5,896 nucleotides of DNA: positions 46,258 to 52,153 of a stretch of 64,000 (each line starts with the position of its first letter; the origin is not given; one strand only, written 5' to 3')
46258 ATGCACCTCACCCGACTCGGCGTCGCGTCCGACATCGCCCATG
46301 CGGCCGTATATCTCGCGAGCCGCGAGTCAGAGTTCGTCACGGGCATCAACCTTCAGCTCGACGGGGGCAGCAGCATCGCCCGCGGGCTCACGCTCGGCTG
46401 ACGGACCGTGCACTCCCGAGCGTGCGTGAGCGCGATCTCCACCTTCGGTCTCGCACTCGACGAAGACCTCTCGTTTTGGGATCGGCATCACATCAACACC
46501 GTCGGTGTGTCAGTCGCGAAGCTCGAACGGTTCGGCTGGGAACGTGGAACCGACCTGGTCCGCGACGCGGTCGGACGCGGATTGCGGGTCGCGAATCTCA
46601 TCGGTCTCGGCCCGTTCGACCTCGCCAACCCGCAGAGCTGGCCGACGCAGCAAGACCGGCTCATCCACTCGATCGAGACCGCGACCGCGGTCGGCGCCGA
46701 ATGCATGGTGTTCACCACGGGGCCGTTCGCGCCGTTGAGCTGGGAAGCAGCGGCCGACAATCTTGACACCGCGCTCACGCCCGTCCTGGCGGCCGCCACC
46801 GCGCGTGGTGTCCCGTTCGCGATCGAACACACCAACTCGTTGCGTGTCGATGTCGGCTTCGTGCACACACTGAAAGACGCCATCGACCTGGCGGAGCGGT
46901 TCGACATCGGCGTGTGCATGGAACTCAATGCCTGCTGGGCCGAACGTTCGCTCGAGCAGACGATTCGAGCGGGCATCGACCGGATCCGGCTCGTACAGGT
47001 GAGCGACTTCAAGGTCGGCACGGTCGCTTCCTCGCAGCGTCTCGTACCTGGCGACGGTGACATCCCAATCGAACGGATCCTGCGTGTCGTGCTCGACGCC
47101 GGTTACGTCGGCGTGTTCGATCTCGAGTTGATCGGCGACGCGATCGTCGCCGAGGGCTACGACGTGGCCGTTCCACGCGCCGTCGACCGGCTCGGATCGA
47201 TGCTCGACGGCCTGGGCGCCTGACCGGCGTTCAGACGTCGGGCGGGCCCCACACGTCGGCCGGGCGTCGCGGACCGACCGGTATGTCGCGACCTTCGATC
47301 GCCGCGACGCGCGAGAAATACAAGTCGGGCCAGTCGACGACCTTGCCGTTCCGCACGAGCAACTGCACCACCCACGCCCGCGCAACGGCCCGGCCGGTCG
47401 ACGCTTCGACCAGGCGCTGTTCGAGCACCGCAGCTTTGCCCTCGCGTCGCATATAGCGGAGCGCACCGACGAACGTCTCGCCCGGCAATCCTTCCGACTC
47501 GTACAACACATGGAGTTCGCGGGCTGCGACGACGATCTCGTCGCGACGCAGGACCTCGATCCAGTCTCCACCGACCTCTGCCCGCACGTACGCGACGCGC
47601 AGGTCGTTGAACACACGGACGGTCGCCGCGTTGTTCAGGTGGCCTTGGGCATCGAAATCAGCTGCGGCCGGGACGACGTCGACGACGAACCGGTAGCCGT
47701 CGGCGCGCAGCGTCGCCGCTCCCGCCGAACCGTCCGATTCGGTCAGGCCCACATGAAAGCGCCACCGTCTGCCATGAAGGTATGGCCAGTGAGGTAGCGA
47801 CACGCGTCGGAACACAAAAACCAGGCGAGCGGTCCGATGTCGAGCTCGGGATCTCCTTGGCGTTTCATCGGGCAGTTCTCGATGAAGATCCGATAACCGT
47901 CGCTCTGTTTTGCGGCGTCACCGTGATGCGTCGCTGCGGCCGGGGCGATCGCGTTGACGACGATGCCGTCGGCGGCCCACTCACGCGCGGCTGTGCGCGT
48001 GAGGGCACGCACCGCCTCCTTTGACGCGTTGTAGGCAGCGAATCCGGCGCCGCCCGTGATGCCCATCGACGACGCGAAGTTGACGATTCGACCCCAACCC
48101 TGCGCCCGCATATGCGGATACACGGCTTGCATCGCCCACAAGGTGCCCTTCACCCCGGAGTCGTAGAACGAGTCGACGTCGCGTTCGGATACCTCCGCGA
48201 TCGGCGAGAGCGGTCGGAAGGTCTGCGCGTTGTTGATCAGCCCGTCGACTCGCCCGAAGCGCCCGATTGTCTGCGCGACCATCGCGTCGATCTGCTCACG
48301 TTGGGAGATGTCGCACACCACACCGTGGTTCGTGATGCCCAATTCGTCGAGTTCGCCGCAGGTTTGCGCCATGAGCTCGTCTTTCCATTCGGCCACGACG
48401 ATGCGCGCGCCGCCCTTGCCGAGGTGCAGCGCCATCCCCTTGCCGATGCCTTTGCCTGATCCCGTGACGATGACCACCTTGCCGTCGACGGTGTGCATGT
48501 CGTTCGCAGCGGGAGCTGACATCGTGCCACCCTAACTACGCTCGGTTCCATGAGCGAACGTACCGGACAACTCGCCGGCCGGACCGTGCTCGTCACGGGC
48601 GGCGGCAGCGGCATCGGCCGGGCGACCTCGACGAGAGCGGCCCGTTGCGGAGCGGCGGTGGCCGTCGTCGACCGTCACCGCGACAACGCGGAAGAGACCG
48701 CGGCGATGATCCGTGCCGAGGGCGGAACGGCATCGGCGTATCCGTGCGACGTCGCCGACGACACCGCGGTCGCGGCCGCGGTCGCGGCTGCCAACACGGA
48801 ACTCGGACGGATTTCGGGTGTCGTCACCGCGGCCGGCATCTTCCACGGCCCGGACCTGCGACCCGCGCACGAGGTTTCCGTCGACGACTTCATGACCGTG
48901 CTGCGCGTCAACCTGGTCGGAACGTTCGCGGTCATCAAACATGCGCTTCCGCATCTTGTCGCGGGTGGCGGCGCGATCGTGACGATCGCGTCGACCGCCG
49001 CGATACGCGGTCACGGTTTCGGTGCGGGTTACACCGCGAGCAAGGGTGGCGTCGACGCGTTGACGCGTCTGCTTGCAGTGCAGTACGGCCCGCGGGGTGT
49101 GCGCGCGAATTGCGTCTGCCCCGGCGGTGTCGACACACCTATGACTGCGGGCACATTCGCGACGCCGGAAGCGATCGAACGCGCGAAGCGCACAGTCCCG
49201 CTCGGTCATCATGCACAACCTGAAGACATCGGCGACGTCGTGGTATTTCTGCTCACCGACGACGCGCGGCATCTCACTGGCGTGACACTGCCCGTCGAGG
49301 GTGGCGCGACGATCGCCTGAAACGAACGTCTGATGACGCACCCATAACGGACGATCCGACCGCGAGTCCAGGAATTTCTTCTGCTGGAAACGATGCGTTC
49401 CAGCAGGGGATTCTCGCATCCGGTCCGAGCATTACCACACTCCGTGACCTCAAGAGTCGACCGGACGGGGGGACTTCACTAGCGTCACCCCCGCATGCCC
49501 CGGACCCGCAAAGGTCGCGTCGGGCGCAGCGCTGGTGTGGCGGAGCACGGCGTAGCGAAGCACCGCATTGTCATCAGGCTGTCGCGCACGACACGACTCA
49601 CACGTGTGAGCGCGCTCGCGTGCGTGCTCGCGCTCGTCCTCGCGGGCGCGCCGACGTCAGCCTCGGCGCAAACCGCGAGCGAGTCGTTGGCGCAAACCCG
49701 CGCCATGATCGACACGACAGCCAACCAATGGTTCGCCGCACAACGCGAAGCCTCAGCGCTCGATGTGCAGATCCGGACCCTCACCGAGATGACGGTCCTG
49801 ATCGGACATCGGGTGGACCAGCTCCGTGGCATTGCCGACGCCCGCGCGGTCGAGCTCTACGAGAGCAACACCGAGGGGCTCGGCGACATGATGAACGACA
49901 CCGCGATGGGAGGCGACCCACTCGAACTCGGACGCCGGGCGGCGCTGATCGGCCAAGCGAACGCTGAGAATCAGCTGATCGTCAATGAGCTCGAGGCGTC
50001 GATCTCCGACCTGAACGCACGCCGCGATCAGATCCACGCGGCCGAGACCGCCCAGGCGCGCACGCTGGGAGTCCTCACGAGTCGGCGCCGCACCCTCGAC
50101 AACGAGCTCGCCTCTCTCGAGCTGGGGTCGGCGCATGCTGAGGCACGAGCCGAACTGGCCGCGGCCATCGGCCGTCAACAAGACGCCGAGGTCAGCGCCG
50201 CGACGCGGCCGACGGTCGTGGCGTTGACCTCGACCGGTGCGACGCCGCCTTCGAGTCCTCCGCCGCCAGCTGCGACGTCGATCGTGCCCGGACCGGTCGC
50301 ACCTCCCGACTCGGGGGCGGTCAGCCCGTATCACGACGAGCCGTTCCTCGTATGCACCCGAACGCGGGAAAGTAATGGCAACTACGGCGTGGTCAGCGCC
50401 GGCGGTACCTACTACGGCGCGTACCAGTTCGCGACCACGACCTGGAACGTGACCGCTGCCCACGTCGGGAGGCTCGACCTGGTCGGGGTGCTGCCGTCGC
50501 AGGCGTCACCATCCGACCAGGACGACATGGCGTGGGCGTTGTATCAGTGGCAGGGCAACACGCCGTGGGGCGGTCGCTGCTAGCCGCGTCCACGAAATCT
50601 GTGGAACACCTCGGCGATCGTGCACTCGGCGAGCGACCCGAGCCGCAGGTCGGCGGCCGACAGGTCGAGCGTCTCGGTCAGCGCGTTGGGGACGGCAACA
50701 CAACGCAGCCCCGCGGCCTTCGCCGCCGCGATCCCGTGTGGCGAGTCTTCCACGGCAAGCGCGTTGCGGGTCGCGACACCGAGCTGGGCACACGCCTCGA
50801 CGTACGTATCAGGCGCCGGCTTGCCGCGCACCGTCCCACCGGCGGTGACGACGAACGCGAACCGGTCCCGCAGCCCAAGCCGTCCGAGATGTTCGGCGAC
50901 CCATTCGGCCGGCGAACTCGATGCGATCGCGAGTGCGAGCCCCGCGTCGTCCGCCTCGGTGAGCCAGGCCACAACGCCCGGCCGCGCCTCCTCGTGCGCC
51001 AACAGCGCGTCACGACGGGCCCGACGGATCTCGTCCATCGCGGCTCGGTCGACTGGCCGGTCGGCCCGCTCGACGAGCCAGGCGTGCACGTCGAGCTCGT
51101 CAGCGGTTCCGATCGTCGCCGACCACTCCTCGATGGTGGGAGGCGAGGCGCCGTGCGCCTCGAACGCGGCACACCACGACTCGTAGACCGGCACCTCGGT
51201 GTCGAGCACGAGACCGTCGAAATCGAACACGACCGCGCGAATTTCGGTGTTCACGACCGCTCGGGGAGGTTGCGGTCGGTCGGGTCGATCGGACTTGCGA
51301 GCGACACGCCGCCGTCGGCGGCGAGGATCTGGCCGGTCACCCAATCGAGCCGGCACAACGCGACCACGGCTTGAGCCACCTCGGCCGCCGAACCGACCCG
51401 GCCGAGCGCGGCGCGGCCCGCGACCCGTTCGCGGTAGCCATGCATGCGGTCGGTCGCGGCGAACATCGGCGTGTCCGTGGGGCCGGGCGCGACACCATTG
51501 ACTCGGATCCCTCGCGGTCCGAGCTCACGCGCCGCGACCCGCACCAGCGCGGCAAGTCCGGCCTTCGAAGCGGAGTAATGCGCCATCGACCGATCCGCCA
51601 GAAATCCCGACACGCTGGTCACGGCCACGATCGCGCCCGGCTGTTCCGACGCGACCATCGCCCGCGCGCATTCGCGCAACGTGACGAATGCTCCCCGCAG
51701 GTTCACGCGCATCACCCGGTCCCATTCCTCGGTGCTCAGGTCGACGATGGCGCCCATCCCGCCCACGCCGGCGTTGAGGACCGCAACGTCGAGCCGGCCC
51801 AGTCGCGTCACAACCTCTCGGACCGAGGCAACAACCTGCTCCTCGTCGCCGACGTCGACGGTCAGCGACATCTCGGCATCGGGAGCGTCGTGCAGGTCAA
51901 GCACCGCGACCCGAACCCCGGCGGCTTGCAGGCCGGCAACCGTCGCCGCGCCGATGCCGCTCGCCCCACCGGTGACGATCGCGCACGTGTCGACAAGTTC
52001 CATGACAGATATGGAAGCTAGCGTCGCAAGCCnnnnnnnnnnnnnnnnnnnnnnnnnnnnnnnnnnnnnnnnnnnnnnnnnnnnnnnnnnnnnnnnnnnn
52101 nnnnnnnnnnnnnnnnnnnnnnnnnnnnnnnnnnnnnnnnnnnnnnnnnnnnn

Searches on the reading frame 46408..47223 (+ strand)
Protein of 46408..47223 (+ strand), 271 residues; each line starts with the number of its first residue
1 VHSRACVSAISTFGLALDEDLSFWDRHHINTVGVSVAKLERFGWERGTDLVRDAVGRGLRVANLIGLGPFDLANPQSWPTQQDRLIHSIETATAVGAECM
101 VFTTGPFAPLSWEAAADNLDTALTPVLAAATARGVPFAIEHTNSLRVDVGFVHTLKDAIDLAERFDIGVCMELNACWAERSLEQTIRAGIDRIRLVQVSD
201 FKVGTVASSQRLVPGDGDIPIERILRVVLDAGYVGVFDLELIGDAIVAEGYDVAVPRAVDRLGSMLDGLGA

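Call 52: search_protein_families(library=pfam, proteins=[window:46408-47223:+], max_evalue=0.00001)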
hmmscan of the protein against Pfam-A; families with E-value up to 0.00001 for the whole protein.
window:46408-47223:+ (271 aa): 1 family
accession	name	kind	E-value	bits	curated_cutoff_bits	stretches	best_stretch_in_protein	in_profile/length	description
PF01261.30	AP_endonuc_2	-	1.5e-21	77.7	31.1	1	50-244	33-232/249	Xylose isomerase-like TIM barrel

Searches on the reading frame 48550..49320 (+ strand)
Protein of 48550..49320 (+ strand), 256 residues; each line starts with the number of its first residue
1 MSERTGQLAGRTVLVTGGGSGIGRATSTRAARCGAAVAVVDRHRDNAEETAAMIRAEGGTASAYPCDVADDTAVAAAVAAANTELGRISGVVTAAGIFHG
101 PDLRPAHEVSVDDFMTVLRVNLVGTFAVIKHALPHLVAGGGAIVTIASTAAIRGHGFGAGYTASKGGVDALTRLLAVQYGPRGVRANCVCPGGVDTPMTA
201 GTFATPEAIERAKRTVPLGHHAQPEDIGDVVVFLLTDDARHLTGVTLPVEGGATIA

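Call 53: search_protein_families(library=pfam, proteins=[window:48550-49320:+], max_evalue=0.00001)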
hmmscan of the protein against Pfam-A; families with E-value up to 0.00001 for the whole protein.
window:48550-49320:+ (256 aa): 4 families
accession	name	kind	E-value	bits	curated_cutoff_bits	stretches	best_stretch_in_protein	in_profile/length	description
PF13561.12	adh_short_C2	-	1.2e-61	208.8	27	1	20-254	6-236/236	Enoyl-(Acyl carrier protein) reductase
PF00106.31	adh_short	-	1.7e-51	174.9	26.6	1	12-203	2-191/195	short chain dehydrogenase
PF08659.16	KR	-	4.1e-16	59.9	22.6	1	12-174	2-162/180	KR domain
PF23441.1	SDR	-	2.3e-11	44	27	1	7-253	4-255/258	SDR-like rossmann domain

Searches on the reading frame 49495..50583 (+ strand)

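Call 53: search_protein_families(library=pfam, proteins=[window:49495-50583:+], max_evalue=0.00001)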
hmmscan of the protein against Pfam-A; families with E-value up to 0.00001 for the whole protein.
window:49495-50583:+ (362 aa): 1 family
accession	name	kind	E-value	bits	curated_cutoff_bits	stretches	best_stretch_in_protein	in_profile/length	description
PF06737.19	Transglycosylas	-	1.9e-06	28.9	27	1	291-359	13-75/77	Transglycosylase-like domain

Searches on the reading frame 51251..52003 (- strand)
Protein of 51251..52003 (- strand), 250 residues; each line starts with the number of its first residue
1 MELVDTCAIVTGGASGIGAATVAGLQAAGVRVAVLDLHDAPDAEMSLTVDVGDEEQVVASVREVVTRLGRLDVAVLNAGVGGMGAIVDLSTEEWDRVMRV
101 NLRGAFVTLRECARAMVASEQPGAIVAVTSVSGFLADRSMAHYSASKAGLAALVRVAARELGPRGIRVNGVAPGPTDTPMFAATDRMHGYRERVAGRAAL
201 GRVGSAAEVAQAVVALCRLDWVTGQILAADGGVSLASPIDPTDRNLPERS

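Call 53: search_protein_families(library=pfam, proteins=[window:51251-52003:-], max_evalue=0.00001)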
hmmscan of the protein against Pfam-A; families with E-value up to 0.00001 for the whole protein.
window:51251-52003:- (250 aa): 4 families
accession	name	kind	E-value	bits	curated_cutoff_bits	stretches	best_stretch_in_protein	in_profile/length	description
PF13561.12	adh_short_C2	-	2.8e-53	181.3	27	1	14-234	3-236/236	Enoyl-(Acyl carrier protein) reductase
PF00106.31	adh_short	-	9.4e-47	159.5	26.6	1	7-185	2-191/195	short chain dehydrogenase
PF08659.16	KR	-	8e-09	36.1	22.6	1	10-158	5-164/180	KR domain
PF23441.1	SDR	-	2.9e-08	33.8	27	1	44-235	63-257/258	SDR-like rossmann domain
